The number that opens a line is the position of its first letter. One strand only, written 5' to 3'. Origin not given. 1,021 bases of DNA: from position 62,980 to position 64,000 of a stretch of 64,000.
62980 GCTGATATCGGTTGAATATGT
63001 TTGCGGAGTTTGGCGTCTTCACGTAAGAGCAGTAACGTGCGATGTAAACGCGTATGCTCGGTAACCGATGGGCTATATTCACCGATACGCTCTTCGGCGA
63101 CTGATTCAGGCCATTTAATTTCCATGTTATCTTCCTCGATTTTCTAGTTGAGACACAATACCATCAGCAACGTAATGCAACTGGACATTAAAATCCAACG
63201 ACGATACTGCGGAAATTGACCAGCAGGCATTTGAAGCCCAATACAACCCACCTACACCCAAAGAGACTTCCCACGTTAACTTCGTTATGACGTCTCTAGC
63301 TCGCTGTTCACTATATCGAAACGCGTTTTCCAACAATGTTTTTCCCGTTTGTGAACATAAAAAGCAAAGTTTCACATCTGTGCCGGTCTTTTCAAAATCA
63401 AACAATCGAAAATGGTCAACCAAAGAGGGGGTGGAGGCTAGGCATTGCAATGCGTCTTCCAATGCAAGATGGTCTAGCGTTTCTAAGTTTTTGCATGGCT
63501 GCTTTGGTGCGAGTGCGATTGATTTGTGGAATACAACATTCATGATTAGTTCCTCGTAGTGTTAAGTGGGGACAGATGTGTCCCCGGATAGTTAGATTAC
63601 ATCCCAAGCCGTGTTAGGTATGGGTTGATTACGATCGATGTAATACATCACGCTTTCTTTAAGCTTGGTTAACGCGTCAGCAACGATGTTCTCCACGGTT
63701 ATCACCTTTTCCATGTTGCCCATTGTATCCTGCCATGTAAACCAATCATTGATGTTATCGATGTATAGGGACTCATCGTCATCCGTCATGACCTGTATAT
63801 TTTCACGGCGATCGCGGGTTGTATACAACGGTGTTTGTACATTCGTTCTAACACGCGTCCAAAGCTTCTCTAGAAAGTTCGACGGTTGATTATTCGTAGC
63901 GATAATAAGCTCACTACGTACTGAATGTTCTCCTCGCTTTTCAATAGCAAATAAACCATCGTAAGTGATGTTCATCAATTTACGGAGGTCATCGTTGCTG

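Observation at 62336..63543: Tandem array of three small paralogous proteins with a shared F-x-C-T/S-x-x-G-K motif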

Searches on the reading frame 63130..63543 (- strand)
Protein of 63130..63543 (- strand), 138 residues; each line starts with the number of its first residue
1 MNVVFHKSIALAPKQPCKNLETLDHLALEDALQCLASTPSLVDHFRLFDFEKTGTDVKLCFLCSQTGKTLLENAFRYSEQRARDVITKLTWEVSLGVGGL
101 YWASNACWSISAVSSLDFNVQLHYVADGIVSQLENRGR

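Call 9: search_protein_families(library=pfam, proteins=[window:63130-63543:-], max_evalue=1)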
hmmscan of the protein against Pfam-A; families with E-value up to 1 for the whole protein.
window:63130-63543:- (138 aa): 0 families

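Call 10: search_protein_families(library=phrogs, proteins=[window:63130-63543:-], max_evalue=1)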
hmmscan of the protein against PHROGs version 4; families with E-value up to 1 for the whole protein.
window:63130-63543:- (138 aa): 0 families

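Call 15: search_dna_similar(query=window:63130-63543:-, collection=phages, mode=protein, max_evalue=1, max_rows=40)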
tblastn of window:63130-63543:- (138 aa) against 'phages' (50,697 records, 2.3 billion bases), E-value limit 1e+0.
Records with a match: 2; places in all: 2; records where one place covers at least 80% of the query: 2.
Best place of each record, by identity: <60% 2.
By first word of the organism name: Escherichia 2.
By host as written in the record: Escherichia coli 2.
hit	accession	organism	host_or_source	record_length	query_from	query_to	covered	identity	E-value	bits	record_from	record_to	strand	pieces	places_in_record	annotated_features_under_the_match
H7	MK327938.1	Escherichia phage vB_EcoM_Goslar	Escherichia coli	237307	1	134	97%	50.7%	1e-34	132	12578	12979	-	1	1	hypothetical protein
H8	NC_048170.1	Escherichia phage vB_EcoM_Goslar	Escherichia coli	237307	1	134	97%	50.7%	1e-34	132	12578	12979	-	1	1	hypothetical protein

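Call 26: find_homologous_proteins(query=A5, max_evalue=0.01)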
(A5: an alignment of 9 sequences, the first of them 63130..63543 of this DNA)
Query A5 (9 sequences) (138 aa, profile of the alignment): 35 proteins with E <= 0.01 among 967 candidates.
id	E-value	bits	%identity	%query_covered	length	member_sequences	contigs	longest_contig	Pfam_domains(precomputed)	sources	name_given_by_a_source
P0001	3.1e-53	197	92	100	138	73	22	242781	-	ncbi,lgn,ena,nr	ncbi:hypothetical protein OJ570_000257 [Escherichia coli]|nr:hypothetical protein [Escherichia coli]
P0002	9.9e-53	196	50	13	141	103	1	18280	-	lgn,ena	-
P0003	4.3e-51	190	97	100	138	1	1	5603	-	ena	-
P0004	2.2e-50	188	93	100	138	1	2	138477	-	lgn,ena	-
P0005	2.6e-50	188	86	100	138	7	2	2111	-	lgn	-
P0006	3.5e-50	188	99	100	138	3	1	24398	-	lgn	-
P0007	5.7e-50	187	27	64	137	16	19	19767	-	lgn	-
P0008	6.0e-50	187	92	100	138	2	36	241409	-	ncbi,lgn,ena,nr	ncbi:hypothetical protein DQE47_25000 [Salmonella enterica subsp. enterica serovar Weltevreden]|nr:h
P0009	9.1e-50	186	91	100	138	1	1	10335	-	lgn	-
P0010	1.1e-49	186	91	100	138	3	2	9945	-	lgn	-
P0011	1.4e-49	186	91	100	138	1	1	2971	-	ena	-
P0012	2.2e-49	185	91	100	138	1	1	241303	-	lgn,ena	-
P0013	3.8e-49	184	97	100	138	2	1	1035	-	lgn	-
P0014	3.2e-47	178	30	64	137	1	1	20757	-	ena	-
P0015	5.2e-44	168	32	53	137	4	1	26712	-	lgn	-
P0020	5.6e-33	132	43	17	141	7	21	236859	-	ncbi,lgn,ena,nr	ncbi:hypothetical protein MRB76_000015 [Shigella flexneri]|nr:hypothetical protein [Shigella flexner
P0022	1.1e-32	131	-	-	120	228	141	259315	-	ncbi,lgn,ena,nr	ncbi:hypothetical protein LAB17_002093 [Salmonella enterica subsp. enterica serovar Newport]|nr:hypo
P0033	5.8e-17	80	85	51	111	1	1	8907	-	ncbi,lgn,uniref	ncbi:hypothetical protein ACMG5L_23475 [Escherichia coli]|uniref:hypothetical protein n=1 Tax=Escher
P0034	4.3e-15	74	-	-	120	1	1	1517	-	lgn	-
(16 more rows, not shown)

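Call 56: find_encoding_contigs(protein=P0034, flank=10000, max_places=4)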
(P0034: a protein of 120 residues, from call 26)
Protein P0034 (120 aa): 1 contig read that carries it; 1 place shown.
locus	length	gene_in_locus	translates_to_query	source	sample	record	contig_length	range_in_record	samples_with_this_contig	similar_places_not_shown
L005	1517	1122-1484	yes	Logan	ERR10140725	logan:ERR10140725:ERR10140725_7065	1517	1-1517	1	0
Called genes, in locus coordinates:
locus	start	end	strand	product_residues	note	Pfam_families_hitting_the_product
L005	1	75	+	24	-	?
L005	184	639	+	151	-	-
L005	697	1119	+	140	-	-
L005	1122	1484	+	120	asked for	-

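Call 76: search_protein_families(library=ncbifam, proteins=[window:63130-63543:-], max_evalue=1)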
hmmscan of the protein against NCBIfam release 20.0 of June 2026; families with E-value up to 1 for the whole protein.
window:63130-63543:- (138 aa): 0 families

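Call 90: find_encoding_contigs(protein=P0020, flank=4000, max_places=3)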
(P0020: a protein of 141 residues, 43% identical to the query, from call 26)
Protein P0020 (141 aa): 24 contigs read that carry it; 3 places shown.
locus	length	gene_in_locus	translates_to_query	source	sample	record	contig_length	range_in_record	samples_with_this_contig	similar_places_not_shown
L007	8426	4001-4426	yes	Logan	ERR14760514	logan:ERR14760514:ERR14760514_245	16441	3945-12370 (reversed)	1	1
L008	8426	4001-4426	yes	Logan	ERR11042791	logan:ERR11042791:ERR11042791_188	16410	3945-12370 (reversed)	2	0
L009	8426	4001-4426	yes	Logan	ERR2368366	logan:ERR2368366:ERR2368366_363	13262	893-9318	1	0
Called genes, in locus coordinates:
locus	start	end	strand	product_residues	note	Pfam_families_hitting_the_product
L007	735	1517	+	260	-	-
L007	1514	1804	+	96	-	-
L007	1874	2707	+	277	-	-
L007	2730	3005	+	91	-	-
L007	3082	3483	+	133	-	-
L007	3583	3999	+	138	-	-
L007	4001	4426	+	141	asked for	-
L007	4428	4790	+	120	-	-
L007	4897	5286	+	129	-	-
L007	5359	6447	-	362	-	-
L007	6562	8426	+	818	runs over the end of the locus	PF02463:SMC_N (faint)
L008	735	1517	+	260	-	-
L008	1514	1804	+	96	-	-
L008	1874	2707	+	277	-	-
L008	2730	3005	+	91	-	-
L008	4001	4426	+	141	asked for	-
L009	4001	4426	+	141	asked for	-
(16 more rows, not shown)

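Call 98: find_encoding_contigs(protein=P0033, flank=4000, max_places=2)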
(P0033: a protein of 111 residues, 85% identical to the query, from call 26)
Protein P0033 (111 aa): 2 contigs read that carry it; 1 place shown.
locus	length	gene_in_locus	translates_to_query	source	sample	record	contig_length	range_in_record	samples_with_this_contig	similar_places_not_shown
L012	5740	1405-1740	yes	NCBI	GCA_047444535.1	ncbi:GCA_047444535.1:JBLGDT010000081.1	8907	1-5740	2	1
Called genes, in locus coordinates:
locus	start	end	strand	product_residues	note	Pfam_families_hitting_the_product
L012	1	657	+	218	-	?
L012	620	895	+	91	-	-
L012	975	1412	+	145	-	-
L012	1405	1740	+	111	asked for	-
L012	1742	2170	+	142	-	-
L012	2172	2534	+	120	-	-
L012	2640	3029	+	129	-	-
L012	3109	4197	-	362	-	-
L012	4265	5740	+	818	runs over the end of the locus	PF02463:SMC_N (faint)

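Call 107: search_protein_families(library=padloc, proteins=[window:63130-63543:-], max_evalue=1)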
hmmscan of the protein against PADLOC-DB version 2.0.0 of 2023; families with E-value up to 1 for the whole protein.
window:63130-63543:- (138 aa): 0 families

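Call 108: list_cluster_members(proteins=[P0020, P0002, P0007, P0001, P0008, P0022])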
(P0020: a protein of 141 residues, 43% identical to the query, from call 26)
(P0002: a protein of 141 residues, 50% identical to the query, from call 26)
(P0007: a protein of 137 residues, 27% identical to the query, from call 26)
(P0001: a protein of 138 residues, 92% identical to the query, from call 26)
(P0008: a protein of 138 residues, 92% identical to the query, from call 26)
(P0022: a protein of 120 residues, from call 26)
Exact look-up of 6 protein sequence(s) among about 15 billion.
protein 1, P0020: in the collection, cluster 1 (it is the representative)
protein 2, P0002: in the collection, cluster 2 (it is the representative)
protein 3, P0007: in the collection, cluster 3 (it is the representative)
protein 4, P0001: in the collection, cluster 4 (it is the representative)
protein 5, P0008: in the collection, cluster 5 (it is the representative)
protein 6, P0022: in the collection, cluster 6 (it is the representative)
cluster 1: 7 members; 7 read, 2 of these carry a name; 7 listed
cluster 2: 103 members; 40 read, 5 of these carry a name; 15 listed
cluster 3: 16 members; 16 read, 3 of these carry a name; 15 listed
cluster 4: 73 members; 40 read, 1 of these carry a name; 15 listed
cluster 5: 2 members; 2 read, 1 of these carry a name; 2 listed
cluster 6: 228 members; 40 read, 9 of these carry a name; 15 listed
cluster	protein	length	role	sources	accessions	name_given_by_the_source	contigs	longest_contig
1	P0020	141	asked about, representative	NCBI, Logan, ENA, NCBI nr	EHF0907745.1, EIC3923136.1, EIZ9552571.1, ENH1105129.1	hypothetical protein MRB76_000015 [Shigella flexneri] | hypothetical protein [Shigella flexneri]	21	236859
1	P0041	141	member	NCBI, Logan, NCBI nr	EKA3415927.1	hypothetical protein OK590_004001 [Shigella flexneri] | hypothetical protein [Shigella flexneri]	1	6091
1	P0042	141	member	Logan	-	-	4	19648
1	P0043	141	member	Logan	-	-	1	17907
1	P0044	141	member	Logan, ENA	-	-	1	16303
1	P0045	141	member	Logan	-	-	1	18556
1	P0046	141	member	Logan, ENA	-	-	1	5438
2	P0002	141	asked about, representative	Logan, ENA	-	-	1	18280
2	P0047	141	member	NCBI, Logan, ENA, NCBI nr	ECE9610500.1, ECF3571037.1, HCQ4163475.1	TPA: hypothetical protein OKR56_000589 [Escherichia coli] | hypothetical protein [Salmonella enterica subsp. enterica serovar Typhimurium]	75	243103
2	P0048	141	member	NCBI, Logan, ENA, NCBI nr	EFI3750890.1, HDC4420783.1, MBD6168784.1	hypothetical protein FMC13_00195 [Salmonella enterica subsp. enterica serovar Enteritidis] | hypothetical protein [Escherichia coli]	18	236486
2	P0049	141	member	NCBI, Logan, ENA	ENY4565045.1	hypothetical protein ACFXSN_004665 [Salmonella enterica subsp. enterica serovar Chester]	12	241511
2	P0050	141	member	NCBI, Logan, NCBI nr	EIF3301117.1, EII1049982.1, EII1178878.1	hypothetical protein LGR16_001751 [Escherichia coli O157] | hypothetical protein [Escherichia coli O157]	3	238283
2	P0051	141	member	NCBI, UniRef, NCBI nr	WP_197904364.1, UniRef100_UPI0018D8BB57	hypothetical protein [Salmonella enterica] | hypothetical protein n=1 Tax=Salmonella enterica TaxID=28901 RepID=UPI0018D8BB57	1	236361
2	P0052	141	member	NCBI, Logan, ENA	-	-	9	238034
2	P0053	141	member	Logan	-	-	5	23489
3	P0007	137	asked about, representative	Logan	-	-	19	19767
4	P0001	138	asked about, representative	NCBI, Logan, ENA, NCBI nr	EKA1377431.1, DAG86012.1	hypothetical protein OJ570_000257 [Escherichia coli] | hypothetical protein [Escherichia coli]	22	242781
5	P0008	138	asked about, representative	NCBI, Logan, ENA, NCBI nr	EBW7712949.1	hypothetical protein DQE47_25000 [Salmonella enterica subsp. enterica serovar Weltevreden] | hypothetical protein [Salmonella enterica subsp. enterica serovar Weltevreden]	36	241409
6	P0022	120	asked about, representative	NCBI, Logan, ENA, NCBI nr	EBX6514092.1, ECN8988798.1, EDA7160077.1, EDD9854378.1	hypothetical protein LAB17_002093 [Salmonella enterica subsp. enterica serovar Newport] | hypothetical protein [Salmonella enterica subsp. enterica serovar Panama]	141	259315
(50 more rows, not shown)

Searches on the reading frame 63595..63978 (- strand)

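Call 9: search_protein_families(library=pfam, proteins=[window:63595-63978:-], max_evalue=1)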
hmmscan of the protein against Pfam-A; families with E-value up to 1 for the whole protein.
window:63595-63978:- (128 aa): 1 family
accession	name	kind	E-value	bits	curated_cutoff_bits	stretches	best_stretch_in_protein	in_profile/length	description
PF06058.19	DCP1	-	0.032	14.6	22.5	1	7-62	44-98/117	Dcp1-like decapping family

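Call 10: search_protein_families(library=phrogs, proteins=[window:63595-63978:-], max_evalue=1)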
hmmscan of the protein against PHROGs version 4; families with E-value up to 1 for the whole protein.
window:63595-63978:- (128 aa): 1 family
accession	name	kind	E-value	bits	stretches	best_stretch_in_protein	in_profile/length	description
phrog_10703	-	unknown function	0.038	14.3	1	63-127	214-279/333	-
